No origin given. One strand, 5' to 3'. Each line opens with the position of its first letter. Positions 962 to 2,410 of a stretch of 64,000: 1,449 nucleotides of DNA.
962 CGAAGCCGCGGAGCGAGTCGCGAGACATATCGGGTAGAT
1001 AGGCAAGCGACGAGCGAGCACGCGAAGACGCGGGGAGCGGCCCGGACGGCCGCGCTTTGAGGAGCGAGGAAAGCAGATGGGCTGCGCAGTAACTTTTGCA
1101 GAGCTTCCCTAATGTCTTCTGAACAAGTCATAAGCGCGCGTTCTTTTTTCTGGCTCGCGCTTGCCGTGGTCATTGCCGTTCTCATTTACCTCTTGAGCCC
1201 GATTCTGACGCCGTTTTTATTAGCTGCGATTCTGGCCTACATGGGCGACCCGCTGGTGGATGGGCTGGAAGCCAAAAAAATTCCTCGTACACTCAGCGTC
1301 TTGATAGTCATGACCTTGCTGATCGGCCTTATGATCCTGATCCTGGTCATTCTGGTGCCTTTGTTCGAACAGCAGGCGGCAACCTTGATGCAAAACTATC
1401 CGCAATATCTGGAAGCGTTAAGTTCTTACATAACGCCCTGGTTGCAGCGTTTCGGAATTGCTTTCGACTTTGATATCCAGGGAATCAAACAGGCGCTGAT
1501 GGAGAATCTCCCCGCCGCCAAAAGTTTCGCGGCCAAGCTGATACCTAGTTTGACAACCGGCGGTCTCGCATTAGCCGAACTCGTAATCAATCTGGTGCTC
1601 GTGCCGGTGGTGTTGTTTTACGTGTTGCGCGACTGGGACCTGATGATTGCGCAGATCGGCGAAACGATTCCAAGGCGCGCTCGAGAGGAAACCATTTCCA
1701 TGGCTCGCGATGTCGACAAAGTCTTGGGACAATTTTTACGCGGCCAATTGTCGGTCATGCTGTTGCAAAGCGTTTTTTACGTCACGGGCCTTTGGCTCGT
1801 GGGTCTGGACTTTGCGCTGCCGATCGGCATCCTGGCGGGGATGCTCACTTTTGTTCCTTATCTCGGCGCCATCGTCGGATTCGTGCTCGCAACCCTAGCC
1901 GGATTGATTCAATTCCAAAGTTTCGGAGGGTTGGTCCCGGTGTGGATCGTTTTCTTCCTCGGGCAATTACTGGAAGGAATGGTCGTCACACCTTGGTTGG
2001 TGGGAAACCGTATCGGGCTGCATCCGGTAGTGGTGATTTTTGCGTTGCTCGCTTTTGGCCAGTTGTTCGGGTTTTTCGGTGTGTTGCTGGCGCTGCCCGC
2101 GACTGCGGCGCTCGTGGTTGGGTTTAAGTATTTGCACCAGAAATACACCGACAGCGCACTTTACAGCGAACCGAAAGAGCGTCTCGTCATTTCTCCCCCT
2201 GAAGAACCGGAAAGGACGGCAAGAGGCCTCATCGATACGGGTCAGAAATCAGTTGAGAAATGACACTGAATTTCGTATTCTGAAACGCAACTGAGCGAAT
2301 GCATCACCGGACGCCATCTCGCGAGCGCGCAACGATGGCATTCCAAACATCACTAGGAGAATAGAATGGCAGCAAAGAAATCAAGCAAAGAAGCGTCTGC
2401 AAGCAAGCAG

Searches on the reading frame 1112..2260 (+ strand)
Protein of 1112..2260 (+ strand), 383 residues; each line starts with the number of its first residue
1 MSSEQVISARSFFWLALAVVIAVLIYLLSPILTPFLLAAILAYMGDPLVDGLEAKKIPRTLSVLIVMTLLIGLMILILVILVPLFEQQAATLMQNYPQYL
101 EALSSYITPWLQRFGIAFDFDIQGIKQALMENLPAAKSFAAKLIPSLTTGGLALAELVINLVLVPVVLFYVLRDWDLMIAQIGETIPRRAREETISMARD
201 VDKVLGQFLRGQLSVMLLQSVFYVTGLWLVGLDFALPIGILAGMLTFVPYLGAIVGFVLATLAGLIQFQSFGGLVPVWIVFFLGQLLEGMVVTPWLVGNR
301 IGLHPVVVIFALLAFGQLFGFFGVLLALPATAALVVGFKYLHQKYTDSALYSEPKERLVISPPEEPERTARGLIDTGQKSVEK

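Call 11: search_protein_families(library=ncbifam, proteins=[window:1112-2260:+])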
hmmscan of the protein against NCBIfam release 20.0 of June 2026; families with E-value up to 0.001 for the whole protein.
window:1112-2260:+ (383 aa): 3 families
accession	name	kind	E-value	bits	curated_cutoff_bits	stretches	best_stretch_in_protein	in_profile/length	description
NF045801.1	efflux_ABUW_0982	equivalog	9e-70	235.6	675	1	10-355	7-357/392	chloramphenicol efflux transporter CxpE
TIGR02872.1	spore_ytvI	equivalog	1.4e-33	116.7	198.15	1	14-327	5-325/341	sporulation integral membrane protein YtvI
NF008930.0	PRK12287.1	subfamily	1e-23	84.5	318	1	14-334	16-321/344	AI-2E family transporter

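Call 40: find_homologous_proteins(query=window:1112-2260:+, max_evalue=1e-60)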
Query window:1112-2260:+ (383 aa): 7817 proteins with E <= 1e-60 among 8000 candidates; the best 120 are listed.
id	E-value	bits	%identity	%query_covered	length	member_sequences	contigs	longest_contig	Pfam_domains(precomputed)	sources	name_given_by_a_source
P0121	1.6e-216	737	94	97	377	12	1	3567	PF01594.23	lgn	-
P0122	1.1e-209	714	91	97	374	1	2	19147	PF01594.23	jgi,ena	-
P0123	3.2e-206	703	90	97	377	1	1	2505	PF01594.23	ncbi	ncbi:MAG: AI-2E family transporter [Pyrinomonadaceae bacterium]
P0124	6.1e-206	702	95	93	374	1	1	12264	PF01594.23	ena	-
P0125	8.5e-206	702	90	97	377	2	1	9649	PF01594.23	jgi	jgi:predicted PurR-regulated permease PerM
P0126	8.9e-206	702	91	97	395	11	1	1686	PF01594.23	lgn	-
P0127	2.1e-205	700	89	97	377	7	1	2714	PF01594.23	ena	-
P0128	3.8e-205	699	90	97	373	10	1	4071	PF01594.23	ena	-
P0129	6.4e-205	699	89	97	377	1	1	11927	PF01594.23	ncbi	ncbi:MAG: AI-2E family transporter [Gammaproteobacteria bacterium]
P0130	1.5e-202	691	89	97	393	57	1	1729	PF01594.23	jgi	jgi:predicted PurR-regulated permease PerM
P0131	1.1e-198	678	86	97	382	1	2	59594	PF01594.23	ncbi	ncbi:MAG: AI-2E family transporter [Gammaproteobacteria bacterium]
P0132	3.3e-197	673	85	97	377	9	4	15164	PF01594.23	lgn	-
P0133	4.5e-196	670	87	97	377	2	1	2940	PF01594.23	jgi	-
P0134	1.2e-192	658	85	96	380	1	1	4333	PF01594.23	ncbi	ncbi:MAG: AI-2E family transporter [Gammaproteobacteria bacterium]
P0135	1.6e-187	641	82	97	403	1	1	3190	PF01594.23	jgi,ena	jgi:predicted PurR-regulated permease PerM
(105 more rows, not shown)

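Call 42: find_encoding_contigs(protein=P0121, flank=2500, max_places=2)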
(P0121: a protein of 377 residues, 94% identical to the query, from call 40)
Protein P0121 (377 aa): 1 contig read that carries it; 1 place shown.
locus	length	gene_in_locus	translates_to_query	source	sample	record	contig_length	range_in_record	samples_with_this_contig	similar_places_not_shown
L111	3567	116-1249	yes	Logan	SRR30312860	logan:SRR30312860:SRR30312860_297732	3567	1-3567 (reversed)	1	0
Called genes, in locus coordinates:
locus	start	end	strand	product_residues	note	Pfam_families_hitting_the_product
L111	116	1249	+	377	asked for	PF01594:AI-2E_transport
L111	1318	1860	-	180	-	PF10882:bPH_5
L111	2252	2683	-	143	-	PF12098:DUF3574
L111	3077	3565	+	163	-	?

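Call 43: find_encoding_contigs(protein=P0124, flank=2500, max_places=2)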
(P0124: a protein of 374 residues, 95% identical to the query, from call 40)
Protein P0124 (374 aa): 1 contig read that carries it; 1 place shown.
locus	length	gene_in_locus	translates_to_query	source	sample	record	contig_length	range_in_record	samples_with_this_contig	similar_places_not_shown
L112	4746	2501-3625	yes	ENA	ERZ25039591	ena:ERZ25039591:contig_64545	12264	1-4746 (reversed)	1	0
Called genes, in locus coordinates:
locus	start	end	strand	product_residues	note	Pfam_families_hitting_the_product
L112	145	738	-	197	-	PF00475:IGPD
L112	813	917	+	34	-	-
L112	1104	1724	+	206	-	PF01218:Coprogen_oxidas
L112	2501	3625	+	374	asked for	PF01594:AI-2E_transport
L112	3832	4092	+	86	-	-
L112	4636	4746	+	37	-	?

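Call 44: find_encoding_contigs(protein=P0122, flank=2500, max_places=2)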
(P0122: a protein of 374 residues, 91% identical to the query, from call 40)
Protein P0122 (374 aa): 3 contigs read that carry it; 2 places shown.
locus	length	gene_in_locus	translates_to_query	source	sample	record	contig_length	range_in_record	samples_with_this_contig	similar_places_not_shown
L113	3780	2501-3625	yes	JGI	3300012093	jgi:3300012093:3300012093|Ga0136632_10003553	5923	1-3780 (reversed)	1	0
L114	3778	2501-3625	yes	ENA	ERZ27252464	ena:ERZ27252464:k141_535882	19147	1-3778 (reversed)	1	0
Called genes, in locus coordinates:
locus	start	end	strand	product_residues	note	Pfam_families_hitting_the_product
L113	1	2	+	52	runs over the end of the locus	PF11752:DUF3309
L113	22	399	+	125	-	PF04972:BON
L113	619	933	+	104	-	-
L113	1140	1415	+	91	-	PF08895:DUF1840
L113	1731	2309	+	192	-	PF19305:MmgE_PrpD_C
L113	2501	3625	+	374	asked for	PF01594:AI-2E_transport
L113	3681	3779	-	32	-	?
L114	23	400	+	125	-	PF04972:BON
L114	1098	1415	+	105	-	PF08895:DUF1840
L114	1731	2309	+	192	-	PF19305:MmgE_PrpD_C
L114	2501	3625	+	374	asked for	PF01594:AI-2E_transport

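Call 45: find_encoding_contigs(protein=P0131, flank=2500, max_places=2)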
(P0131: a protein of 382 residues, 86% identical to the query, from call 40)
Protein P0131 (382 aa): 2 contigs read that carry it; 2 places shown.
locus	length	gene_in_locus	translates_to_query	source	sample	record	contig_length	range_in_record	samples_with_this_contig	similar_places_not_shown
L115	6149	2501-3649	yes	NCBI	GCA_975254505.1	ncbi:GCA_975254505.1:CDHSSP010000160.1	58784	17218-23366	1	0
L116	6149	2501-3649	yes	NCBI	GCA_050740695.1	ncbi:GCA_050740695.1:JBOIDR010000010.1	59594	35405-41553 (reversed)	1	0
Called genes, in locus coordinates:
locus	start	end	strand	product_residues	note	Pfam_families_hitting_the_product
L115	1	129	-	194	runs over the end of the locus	PF03734:YkuD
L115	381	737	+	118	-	PF01292:Ni_hydr_CYTB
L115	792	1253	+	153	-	PF00293:NUDIX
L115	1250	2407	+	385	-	PF02540:NAD_synthase (faint), PF03054:tRNA_Me_trans, PF20259:tRNA_Me_trans_M, PF20258:tRNA_Me_trans_C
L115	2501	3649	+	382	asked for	PF01594:AI-2E_transport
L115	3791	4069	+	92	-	-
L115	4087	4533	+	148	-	PF07332:Phage_holin_3_6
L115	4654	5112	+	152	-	-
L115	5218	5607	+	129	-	-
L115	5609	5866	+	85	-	PF19447:DUF5985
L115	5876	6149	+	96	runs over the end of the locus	PF19447:DUF5985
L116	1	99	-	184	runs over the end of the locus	PF03734:YkuD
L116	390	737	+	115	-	PF01292:Ni_hydr_CYTB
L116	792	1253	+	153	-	PF00293:NUDIX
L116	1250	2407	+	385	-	PF02540:NAD_synthase (faint), PF03054:tRNA_Me_trans, PF20259:tRNA_Me_trans_M, PF20258:tRNA_Me_trans_C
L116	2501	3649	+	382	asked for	PF01594:AI-2E_transport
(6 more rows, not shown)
